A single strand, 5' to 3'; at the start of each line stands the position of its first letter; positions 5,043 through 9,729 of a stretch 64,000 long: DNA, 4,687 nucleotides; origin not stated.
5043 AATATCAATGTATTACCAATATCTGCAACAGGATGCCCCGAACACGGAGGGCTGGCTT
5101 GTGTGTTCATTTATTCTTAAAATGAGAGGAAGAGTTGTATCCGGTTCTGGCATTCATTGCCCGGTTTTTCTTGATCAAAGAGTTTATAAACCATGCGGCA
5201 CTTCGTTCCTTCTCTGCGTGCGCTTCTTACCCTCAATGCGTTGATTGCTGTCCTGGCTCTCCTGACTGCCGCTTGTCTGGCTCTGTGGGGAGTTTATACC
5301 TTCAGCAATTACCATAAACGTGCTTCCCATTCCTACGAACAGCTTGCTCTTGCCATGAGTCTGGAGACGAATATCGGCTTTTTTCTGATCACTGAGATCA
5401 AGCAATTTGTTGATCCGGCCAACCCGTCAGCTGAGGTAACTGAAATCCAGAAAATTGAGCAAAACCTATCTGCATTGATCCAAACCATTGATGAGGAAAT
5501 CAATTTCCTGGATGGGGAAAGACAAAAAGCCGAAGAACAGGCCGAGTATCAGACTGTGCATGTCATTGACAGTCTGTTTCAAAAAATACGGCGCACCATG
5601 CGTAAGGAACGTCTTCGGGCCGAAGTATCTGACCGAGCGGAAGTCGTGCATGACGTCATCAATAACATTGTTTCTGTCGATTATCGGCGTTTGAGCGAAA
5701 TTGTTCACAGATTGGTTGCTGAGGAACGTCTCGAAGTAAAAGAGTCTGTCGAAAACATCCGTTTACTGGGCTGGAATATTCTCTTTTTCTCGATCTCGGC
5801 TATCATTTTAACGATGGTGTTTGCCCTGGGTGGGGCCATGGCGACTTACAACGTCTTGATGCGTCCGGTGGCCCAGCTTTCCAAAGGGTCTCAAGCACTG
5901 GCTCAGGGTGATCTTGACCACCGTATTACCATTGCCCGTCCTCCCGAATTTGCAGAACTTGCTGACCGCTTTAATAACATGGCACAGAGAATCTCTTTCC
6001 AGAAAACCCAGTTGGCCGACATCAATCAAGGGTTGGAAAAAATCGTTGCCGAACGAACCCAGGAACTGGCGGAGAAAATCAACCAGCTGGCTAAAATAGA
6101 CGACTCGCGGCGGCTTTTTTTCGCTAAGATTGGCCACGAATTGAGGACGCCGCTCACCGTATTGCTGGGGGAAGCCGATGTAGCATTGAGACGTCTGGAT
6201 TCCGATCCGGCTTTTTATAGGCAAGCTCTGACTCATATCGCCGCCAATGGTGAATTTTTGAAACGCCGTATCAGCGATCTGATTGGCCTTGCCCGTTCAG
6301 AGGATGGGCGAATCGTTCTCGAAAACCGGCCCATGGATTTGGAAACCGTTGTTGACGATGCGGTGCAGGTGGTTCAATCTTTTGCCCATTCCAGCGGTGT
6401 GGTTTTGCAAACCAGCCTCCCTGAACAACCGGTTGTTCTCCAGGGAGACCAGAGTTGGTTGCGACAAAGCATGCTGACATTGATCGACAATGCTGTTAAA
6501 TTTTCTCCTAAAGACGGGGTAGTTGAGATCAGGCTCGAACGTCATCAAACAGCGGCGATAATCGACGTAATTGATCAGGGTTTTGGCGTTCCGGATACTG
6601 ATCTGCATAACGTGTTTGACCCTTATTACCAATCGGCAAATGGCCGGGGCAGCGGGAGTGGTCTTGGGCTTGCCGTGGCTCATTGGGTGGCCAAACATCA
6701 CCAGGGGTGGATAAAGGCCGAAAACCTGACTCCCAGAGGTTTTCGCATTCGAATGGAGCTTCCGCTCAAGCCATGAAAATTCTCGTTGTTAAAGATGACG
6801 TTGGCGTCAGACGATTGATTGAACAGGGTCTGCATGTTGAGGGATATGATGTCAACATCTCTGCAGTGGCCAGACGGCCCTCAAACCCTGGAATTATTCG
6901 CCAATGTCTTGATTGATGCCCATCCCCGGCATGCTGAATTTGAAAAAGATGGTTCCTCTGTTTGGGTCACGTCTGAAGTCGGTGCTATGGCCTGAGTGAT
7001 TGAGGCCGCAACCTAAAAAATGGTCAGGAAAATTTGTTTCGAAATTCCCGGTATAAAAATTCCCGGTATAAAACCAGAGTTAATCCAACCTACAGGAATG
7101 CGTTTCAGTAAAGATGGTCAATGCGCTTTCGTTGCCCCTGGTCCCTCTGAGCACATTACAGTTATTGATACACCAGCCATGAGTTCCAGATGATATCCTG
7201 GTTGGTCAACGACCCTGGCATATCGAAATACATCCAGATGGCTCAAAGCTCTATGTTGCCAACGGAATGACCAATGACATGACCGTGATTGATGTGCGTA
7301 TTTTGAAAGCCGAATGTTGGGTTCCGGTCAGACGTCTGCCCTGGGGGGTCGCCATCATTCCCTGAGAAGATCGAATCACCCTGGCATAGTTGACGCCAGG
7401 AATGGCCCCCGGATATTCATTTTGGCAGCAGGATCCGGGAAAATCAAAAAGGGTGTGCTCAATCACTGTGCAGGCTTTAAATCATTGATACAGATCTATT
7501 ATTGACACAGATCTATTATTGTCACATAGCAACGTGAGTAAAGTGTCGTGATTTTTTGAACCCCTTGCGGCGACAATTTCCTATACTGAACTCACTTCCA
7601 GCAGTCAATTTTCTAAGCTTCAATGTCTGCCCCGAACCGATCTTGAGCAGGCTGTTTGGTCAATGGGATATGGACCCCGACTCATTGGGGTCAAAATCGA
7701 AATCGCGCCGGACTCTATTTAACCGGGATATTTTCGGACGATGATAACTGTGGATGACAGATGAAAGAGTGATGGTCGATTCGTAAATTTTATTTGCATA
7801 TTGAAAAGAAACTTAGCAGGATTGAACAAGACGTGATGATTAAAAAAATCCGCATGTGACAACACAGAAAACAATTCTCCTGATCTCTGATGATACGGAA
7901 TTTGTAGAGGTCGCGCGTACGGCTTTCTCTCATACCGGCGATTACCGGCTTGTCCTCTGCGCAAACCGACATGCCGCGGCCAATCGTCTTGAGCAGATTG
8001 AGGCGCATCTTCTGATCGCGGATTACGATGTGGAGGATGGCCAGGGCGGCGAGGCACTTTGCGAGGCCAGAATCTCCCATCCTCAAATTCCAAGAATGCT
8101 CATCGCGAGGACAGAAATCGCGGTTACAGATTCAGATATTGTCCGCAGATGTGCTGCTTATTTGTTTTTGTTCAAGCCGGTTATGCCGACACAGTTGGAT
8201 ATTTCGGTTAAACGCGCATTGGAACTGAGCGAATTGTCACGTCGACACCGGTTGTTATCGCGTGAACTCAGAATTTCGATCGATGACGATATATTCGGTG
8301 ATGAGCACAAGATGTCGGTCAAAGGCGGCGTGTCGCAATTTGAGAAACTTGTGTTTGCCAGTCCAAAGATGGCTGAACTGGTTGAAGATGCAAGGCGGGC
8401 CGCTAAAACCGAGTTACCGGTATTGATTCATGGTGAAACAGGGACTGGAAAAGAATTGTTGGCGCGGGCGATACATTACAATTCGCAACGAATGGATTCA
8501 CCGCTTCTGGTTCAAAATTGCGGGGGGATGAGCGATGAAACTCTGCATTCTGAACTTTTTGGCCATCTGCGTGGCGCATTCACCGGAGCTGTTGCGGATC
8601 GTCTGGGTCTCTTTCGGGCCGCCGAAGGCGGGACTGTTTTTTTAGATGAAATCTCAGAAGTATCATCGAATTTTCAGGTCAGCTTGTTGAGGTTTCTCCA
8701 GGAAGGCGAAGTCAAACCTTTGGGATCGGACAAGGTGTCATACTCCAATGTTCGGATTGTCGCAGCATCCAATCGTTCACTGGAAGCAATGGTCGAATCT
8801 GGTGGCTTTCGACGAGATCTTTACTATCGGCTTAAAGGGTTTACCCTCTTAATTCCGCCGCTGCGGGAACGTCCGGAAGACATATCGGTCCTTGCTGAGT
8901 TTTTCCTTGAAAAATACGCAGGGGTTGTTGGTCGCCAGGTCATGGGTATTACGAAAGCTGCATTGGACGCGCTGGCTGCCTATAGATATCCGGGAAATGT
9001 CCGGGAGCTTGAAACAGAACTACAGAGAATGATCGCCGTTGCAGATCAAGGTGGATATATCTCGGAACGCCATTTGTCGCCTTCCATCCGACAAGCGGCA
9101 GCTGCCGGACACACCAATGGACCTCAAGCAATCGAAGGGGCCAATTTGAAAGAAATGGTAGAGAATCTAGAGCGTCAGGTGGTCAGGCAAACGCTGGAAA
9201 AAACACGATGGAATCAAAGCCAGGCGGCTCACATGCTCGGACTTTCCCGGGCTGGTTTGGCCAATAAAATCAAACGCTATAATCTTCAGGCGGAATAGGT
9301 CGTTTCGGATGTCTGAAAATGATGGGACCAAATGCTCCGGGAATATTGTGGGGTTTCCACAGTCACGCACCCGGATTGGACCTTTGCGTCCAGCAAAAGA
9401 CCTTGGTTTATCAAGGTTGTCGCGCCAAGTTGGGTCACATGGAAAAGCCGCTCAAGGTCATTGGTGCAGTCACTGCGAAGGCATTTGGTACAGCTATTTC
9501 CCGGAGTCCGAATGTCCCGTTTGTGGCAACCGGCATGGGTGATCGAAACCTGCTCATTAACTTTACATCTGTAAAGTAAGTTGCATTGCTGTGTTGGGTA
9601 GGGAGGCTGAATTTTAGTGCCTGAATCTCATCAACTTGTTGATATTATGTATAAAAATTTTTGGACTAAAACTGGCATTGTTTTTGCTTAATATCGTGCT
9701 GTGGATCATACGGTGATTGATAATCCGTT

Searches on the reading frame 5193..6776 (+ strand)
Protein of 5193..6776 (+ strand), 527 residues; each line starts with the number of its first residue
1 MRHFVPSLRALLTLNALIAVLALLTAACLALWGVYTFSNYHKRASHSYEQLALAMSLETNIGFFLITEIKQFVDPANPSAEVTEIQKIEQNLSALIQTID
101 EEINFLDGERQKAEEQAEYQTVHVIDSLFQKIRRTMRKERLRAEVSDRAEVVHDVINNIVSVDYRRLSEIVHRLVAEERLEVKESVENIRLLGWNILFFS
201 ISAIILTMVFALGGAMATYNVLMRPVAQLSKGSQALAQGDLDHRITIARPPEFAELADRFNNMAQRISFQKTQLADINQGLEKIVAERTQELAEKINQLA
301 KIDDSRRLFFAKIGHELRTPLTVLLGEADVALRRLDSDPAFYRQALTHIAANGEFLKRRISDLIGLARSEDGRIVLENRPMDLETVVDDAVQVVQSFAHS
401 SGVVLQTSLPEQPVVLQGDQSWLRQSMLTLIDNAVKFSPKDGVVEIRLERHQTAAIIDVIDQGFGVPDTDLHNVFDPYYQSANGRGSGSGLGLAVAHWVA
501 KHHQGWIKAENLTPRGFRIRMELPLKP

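Call 22: search_protein_families(library=pfam, proteins=[window:5193-6776:+], max_evalue=0.001)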
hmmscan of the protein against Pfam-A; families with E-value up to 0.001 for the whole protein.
window:5193-6776:+ (527 aa): 3 families
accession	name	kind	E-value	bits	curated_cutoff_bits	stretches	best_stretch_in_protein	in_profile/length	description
PF02518.31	HATPase_c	-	1e-21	77.9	26.4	1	418-526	1-110/111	Histidine kinase-, DNA gyrase B-, and HSP90-like ATPase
PF00672.30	HAMP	-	1.8e-13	51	25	1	222-267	6-51/53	HAMP domain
PF00512.31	HisKA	-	2.1e-10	41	26.9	1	306-372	2-66/66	His Kinase A (phospho-acceptor) domain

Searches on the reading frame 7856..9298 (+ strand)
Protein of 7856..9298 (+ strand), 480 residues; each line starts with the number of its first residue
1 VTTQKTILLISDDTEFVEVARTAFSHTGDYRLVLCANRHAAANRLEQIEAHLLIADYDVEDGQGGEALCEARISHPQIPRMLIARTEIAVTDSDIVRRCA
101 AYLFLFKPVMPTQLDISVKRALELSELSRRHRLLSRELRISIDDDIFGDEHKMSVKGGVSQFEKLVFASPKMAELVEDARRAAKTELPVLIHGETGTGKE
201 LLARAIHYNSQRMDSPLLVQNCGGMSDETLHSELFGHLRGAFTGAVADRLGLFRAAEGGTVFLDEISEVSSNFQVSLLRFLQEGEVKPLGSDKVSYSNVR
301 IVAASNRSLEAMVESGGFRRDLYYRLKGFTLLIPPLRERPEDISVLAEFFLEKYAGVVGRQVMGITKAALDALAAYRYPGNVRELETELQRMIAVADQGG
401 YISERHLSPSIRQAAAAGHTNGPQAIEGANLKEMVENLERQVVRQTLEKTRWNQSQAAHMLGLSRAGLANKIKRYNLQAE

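Call 6: search_protein_families(library=pfam, proteins=[window:7856-9298:+], max_evalue=0.01)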
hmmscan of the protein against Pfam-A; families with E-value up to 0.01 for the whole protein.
window:7856-9298:+ (480 aa): 10 families
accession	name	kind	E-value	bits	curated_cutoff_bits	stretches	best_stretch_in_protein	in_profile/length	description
PF00158.32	Sigma54_activat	-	9.9e-62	208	20.2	1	166-331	2-167/168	Sigma-54 interaction domain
PF25601.1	AAA_lid_14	-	2.5e-21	75.7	27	1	337-420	1-83/87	AAA+ ATPase lid domain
PF14532.12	Sigma54_activ_2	-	2.9e-21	76.6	25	1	168-336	3-138/138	Sigma-54 interaction domain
PF02954.25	HTH_8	-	5.8e-14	52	22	1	435-475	2-42/42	Bacterial regulatory protein, Fis family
PF07728.20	AAA_5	-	2.8e-08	34.3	22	1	188-307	1-123/139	AAA domain (dynein-related subfamily)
PF07724.20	AAA_2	-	2.3e-06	28.2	27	1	189-314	6-132/166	AAA domain (Cdc48 subfamily)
PF18024.7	HTH_50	-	2.7e-06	27.4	27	1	430-478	3-50/50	Helix-turn-helix domain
PF00072.30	Response_reg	-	2.5e-05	24.9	30.2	1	7-115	1-107/111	Response regulator receiver domain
PF00004.35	AAA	-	7.8e-05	23.6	21.2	1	189-308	1-111/131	ATPase family associated with various cellular activities (AAA)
PF01078.27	Mg_chelatase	-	0.0045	16.9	20.3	0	251-308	100-159/207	Magnesium chelatase, subunit ChlI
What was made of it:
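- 7856..9298 (+): Sigma-54-dependent response regulator (HupR/HoxA-like): receiver + AAA+ + Fis-type HTH. Pfam Sigma54_activat E=1e-61, HTH_8, weak Response_reg (call 6).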

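Call 21: search_protein_families(library=ncbifam, proteins=[window:7856-9298:+], max_evalue=0.01)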
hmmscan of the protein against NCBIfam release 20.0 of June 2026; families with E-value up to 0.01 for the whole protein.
window:7856-9298:+ (480 aa): 35 families (the best 25 are shown)
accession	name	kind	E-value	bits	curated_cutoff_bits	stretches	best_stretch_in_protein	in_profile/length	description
NF008469.0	PRK11361.1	equivalog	2.4e-102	343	714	1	1-478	1-457/461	acetoacetate metabolism transcriptional regulator AtoC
NF003451.0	PRK05022.1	equivalog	3.7e-96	322.9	476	1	161-478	188-511/512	nitric oxide reductase transcriptional regulator NorR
TIGR01817.1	nifA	equivalog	4.6e-94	316.1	528.85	1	151-478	184-530/534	nif-specific transcriptional activator NifA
NF038308.1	RNA_repair_RtcR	equivalog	7.7e-88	295.6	650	1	163-475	180-516/530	RNA repair transcriptional activator RtcR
TIGR02915.1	PEP_resp_reg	equivalog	3.4e-86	289.8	502.6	1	7-477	1-444/445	PEP-CTERM-box response regulator transcription factor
NF041552.1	TF_PrdR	equivalog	3.5e-83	279.9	795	1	157-476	264-577/577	sigma-54 dependent transcriptional regulator PrdR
NF050807.1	TransRegFlbDCaul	equivalog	8.5e-83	278.7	750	1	163-476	118-439/454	sigma-54-dependent transcriptional regulator FlbD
NF007689.0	PRK10365.1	equivalog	6.1e-81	272.4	760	1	160-474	137-441/441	sigma-54-dependent response regulator transcription factor ZraR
NF011695.0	PRK15115.1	equivalog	3.7e-78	263.3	763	1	162-479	134-440/445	two-component system response regulator GlrR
TIGR01818.1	ntrC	equivalog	4.3e-78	263.1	558.6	1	7-473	1-461/463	nitrogen regulation protein NR(I)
NF041906.1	V4R_TF_MobR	exception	6.1e-76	256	999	1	177-475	246-544/544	phenol degradation transcriptional regulator MobR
TIGR02974.1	phageshock_pspF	equivalog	4.2e-74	249.7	443.55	2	169-397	5-234/336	phage shock protein operon transcriptional activator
NF008085.0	PRK10820.1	equivalog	4.9e-74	249.8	576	1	152-478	193-513/520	transcriptional regulator TyrR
NF011958.0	PRK15429.1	equivalog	3.6e-69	234.1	830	1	156-478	372-687/692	formate hydrogenlyase transcriptional activator FlhA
NF041946.1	LuxO_transreg_Vib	equivalog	4.4e-69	233.5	800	1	13-475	4-460/463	quorum-sensing sigma-54 dependent transcriptional regulator LuxO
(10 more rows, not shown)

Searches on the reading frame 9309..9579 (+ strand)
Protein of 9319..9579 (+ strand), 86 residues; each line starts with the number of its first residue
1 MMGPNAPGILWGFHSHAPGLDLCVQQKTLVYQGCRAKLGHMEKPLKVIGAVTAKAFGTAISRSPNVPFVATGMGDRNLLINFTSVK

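Call 6: search_protein_families(library=pfam, proteins=[window:9319-9579:+], max_evalue=0.01)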
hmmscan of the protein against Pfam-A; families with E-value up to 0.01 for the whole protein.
window:9319-9579:+ (86 aa): 0 families

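Call 70: search_protein_families(library=pfam, proteins=[window:9309-9542:+], max_evalue=1)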
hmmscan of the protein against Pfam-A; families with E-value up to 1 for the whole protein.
window:9309-9542:+ (77 aa): 0 families
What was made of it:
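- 9309..9542 (+): Conserved 77-aa ORF ending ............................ (CxxC-x12-CxxC); function unknown. No Pfam hit (call 70).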
